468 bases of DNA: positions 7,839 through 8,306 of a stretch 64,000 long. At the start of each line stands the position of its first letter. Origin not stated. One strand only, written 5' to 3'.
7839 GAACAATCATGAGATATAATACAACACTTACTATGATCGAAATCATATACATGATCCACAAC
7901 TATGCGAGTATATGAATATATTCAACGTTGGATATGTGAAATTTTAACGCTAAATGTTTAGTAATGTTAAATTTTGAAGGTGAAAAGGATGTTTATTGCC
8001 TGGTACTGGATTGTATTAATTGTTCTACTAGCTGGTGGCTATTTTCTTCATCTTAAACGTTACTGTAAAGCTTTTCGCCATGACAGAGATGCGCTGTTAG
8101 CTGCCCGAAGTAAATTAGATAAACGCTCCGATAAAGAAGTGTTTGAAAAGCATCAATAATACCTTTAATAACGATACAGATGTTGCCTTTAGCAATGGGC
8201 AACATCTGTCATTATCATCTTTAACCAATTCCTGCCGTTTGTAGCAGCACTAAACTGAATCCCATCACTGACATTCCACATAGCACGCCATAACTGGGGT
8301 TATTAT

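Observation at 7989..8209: Unannotated-looking small membrane protein gene with its own Shine-Dalgarno sequence and terminator in the fimbrial-operon / zupT spacer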

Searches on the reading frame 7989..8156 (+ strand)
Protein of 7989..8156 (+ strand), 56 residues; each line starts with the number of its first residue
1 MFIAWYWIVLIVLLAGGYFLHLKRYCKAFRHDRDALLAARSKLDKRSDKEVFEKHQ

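Call 17: search_protein_families(proteins=[window:7989-8156:+], library=ncbifam, max_evalue=1)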
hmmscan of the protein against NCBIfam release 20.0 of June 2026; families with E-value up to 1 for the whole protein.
seq(56 aa): 1 family
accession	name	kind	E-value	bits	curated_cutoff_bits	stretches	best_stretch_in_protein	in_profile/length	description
NF010310.2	PRK13747.1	equivalog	0.06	13.3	80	1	2-31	46-75/76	broad-spectrum mercury transporter MerE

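Call 19: find_homologous_proteins(query=window:7989-8156:+, max_evalue=0.01)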
Query seq(56 aa) (56 aa): 62 proteins with E <= 0.01 among 62 candidates.
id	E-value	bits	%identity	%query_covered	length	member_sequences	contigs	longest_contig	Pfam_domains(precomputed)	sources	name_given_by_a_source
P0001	2.1e-30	120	100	100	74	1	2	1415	-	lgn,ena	-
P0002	2.7e-30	120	98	100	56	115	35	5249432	-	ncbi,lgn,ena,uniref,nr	ncbi:TPA: hypothetical protein P1E41_004502 [Escherichia coli]|uniref:hypothetical protein n=1 Tax=E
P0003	3.5e-30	119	98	100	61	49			-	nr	nr:hypothetical protein [Escherichia coli]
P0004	5.6e-30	119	100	98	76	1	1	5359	-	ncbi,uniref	ncbi:hypothetical protein, partial [Escherichia coli]|uniref:hypothetical protein n=1 Tax=Escherichi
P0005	1.3e-29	118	100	98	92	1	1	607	-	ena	-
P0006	2.8e-28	114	98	95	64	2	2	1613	-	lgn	-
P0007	2.6e-26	107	98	91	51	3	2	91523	-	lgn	-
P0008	2.6e-26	107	96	100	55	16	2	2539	-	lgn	-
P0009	3.5e-26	107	93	100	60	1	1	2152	-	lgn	-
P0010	1.6e-25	105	89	100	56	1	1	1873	-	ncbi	-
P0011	2.3e-24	101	89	96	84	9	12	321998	-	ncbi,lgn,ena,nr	ncbi:hypothetical protein JQF47_000672 [Escherichia coli]|nr:hypothetical protein [Escherichia coli]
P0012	3.5e-24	101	100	88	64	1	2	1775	-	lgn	-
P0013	3.5e-24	101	100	88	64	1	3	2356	-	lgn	-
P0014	9.7e-24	99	98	88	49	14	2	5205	-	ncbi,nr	ncbi:TPA: hypothetical protein ACILIS_004588 [Escherichia coli]|nr:hypothetical protein [Escherichia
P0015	1.7e-22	95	80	100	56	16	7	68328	-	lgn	-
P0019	3.2e-17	79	67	100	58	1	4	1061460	-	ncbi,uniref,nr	ncbi:DUF4051 domain-containing protein [Citrobacter amalonaticus]|uniref:DUF4051 domain-containing p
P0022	7.4e-17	78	72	89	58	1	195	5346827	-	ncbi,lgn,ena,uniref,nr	ncbi:hypothetical protein [Citrobacter rodentium]|uniref:hypothetical protein n=1 Tax=Citrobacter ro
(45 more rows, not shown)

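Call 21: profile_search(protein=window:7989-8156:+)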
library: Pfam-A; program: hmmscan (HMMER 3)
A. the first sequence (56 residues): domains with independent E <= 10: 4; with E <= 0.001: 0
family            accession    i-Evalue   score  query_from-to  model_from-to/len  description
DUF2621           PF11084.13       0.14    12.6       2-31          8-36/139  Protein of unknown function (DUF2621)
DUF4381           PF14316.11       0.15    12.8       3-41         17-59/145  Domain of unknown function (DUF4381)
DUF6887           PF21826.1        0.19    12.5      22-49         12-39/62  Family of unknown function (DUF6887)
MerE              PF05052.17       0.26    11.7       2-29         47-74/75  MerE protein

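Call 24: find_encoding_contigs(protein=P0022, flank=4000, max_places=2)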
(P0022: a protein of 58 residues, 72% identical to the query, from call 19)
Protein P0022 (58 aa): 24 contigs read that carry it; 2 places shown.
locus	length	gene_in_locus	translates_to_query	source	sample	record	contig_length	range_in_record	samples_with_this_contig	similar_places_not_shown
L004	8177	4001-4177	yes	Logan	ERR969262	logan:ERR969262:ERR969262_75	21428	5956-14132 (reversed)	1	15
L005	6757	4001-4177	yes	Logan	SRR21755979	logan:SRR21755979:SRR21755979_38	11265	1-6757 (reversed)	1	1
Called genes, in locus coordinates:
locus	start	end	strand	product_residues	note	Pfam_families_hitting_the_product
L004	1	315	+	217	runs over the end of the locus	PF00926:DHBP_synthase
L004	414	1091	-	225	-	PF02600:DsbB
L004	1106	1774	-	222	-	PF13462:Thioredoxin_4, PF01323:DSBA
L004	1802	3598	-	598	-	PF17425:Arylsulfotran_N, PF05935:Arylsulfotrans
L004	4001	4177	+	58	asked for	-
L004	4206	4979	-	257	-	PF02535:Zip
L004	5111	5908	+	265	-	PF02900:LigB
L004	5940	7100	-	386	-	PF03738:GSP_synth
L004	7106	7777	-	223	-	PF06693:DUF1190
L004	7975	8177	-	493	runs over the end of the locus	PF02321:OEP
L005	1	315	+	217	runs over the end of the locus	PF00926:DHBP_synthase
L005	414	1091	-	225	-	PF02600:DsbB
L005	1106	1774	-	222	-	PF13462:Thioredoxin_4, PF01323:DSBA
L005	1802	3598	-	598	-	PF17425:Arylsulfotran_N, PF05935:Arylsulfotrans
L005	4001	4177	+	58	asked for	-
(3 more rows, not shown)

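Call 25: find_encoding_contigs(protein=P0019, flank=4000, max_places=2)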
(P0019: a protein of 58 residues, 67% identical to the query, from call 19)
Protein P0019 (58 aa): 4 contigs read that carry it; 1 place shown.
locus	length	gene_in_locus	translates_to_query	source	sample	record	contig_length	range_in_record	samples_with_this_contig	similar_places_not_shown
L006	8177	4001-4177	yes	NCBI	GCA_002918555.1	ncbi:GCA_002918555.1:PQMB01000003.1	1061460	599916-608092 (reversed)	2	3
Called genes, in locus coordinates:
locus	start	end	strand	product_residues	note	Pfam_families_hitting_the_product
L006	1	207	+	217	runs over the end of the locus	PF00926:DHBP_synthase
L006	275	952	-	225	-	PF02600:DsbB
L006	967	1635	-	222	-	PF13462:Thioredoxin_4, PF01323:DSBA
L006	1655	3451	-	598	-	PF17425:Arylsulfotran_N, PF05935:Arylsulfotrans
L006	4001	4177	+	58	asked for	-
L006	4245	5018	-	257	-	PF02535:Zip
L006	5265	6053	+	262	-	PF02900:LigB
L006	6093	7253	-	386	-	PF03738:GSP_synth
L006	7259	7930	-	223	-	PF06693:DUF1190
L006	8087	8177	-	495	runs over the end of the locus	PF02321:OEP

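Call 26: find_encoding_contigs(protein=P0015, flank=4000, max_places=3)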
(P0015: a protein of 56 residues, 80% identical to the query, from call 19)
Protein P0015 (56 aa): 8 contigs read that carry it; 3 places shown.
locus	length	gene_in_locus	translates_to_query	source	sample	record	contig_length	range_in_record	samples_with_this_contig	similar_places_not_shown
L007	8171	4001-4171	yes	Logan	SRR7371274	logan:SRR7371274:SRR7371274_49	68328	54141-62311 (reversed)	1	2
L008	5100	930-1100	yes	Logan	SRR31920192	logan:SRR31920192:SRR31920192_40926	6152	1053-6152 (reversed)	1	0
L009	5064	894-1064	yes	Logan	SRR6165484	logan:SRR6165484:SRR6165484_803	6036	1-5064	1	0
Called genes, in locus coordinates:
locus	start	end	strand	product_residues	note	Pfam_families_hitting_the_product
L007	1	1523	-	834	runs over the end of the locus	PF13954:PapC_N, PF00577:Usher, PF13953:PapC_C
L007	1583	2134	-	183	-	PF00419:Fimbrial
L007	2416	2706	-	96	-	PF04380:BMFP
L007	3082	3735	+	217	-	PF00926:DHBP_synthase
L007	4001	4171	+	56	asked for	-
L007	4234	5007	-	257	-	PF02535:Zip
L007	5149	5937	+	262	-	PF02900:LigB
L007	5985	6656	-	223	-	PF02600:DsbB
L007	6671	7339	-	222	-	PF13462:Thioredoxin_4, PF01323:DSBA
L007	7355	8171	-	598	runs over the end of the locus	PF17425:Arylsulfotran_N, PF05935:Arylsulfotrans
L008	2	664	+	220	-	?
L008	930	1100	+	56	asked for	-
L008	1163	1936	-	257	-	PF02535:Zip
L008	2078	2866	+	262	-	PF02900:LigB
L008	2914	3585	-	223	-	PF02600:DsbB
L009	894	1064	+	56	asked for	-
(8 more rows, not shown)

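Call 41: search_protein_representatives(alignment_id=A3)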
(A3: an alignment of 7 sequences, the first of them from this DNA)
Query: 7 sequences, 57 profile positions. Proteins with E-value up to 0.001 (for the whole library): 21; up to 1e-10: 12; up to 1e-30: 1. The best 21 are listed.
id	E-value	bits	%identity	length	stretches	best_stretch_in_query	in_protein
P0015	1.0e-30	121.2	-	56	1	1-56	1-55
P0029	3.2e-30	119.6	-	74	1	1-56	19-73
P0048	6.6e-24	99.4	-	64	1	1-41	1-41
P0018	1.5e-20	88.6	-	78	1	6-46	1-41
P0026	2.9e-19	84.6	-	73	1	6-44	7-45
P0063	3.9e-19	84.1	-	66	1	1-48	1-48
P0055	7.3e-17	76.9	-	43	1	1-32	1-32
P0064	2.4e-15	72.0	-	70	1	1-31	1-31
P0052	1.1e-14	70.0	-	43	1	1-30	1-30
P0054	4.5e-14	67.9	-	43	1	1-29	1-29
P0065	7.8e-13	64.0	-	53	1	1-46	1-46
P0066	1.7e-11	59.6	-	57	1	1-44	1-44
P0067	5.4e-10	54.9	-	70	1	1-49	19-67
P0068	2.1e-09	53.0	-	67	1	1-48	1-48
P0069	2.9e-08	49.3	-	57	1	1-41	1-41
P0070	1.5e-07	47.1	-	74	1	1-41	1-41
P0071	4.0e-06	42.5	-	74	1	1-40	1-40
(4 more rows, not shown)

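Call 44: find_encoding_contigs(protein=P0063, flank=4000, max_places=2)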
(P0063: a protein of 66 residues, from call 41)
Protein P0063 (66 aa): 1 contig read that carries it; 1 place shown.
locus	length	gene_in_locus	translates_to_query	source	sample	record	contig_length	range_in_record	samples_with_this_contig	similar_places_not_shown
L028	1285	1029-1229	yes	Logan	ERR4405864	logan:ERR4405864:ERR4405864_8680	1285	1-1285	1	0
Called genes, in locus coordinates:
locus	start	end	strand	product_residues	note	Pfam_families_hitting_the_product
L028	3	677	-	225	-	?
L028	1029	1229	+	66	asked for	-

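Call 45: find_encoding_contigs(protein=P0066, flank=4000, max_places=2)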
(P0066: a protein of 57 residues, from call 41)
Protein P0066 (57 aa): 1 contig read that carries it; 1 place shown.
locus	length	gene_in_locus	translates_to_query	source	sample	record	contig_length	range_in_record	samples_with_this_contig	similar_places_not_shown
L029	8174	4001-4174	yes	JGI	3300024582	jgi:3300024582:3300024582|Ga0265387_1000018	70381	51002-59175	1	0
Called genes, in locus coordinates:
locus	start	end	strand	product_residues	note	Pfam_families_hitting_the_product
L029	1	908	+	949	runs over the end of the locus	PF03710:GlnE, PF08335:GlnD_UR_UTase, PF03710:GlnE, PF08335:GlnD_UR_UTase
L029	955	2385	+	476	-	PF00294:PfkB, PF01256:Carb_kinase (faint), PF08543:Phos_pyr_kin (weak), PF01467:CTP_transf_like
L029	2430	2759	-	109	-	PF04380:BMFP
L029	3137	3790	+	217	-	PF00926:DHBP_synthase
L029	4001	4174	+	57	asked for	-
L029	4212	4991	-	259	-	PF02535:Zip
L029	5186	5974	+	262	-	PF02900:LigB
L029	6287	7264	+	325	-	PF03480:DctP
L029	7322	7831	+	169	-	PF04290:DctQ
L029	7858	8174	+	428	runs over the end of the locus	PF06808:DctM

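Call 46: find_encoding_contigs(protein=P0065, flank=4000, max_places=2)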
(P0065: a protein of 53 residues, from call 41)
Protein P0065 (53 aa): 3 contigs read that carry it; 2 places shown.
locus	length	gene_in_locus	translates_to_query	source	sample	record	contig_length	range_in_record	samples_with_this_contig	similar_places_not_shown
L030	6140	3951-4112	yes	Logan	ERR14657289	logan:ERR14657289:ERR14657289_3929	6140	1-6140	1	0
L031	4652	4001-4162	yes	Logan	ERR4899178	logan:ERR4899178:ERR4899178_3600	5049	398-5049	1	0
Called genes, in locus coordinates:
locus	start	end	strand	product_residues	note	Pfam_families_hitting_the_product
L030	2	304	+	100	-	?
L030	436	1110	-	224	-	PF02600:DsbB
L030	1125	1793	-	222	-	PF13462:Thioredoxin_4 (weak), PF01323:DSBA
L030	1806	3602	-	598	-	PF17425:Arylsulfotran_N, PF05935:Arylsulfotrans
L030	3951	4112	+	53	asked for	-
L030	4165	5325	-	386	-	PF03738:GSP_synth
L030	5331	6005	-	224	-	PF06693:DUF1190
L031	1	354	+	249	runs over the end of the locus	?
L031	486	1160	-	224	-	PF02600:DsbB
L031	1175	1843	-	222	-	PF13462:Thioredoxin_4 (weak), PF01323:DSBA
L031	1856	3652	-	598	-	PF17425:Arylsulfotran_N, PF05935:Arylsulfotrans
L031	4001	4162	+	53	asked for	-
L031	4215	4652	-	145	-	?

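Call 47: find_encoding_contigs(protein=P0068, flank=4000, max_places=2)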
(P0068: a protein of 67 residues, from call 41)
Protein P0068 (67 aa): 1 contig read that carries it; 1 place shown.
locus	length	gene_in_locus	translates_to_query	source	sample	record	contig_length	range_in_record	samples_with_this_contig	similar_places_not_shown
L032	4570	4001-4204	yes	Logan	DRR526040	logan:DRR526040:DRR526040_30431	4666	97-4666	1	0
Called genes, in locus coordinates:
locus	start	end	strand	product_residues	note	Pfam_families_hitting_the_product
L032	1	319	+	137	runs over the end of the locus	?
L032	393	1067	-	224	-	PF02600:DsbB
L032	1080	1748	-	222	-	PF13462:Thioredoxin_4, PF01323:DSBA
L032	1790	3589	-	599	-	PF17425:Arylsulfotran_N, PF05935:Arylsulfotrans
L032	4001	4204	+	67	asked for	-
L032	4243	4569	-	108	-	?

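Call 59: search_solved_structures(query=A5, max_evalue=1)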
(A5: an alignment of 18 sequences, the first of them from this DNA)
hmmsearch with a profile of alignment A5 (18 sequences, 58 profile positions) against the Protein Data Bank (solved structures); distinct sequences matched with E-value up to 1: 4.
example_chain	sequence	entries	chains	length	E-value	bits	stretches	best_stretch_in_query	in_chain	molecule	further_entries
6cg8_A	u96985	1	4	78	0.027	17.5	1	15-40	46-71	UPF0335 protein B7Z12_12435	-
6jyk_A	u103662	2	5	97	0.038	17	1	15-40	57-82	UPF0335 protein CCNA_03428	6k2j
6ozz_A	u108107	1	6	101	0.084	15.9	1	15-40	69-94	UPF0335 protein CC_3319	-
6ozx_A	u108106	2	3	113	0.1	15.6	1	15-40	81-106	UPF0335 protein CC_3319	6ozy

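Call 61: search_protein_families(proteins=[window:7989-8156:+], library=padloc, max_evalue=1)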
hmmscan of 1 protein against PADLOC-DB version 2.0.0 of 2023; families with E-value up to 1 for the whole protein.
seq(56 aa): 0 families

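Call 65: predict_structure(alignment_id=A5)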
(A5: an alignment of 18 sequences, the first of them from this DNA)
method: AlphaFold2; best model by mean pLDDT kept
length: 56 residues; sequences in the alignment: 18
mean_pLDDT: 71.9   pTM: 0.35
mean pLDDT of the five models: 71.9, 71.3, 70.4, 68.4, 65.9
residues with pLDDT >= 90: 7; 70-90: 21; 50-70: 27; < 50: 1
segments of 3 or more residues with pLDDT < 50: none
pLDDT, mean of each block of 10 residues (from residue 1): 83 87 63 69 65 57
secondary structure, 60 per line:
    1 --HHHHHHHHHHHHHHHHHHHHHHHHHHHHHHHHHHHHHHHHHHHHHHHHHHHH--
elements in order: H3-54
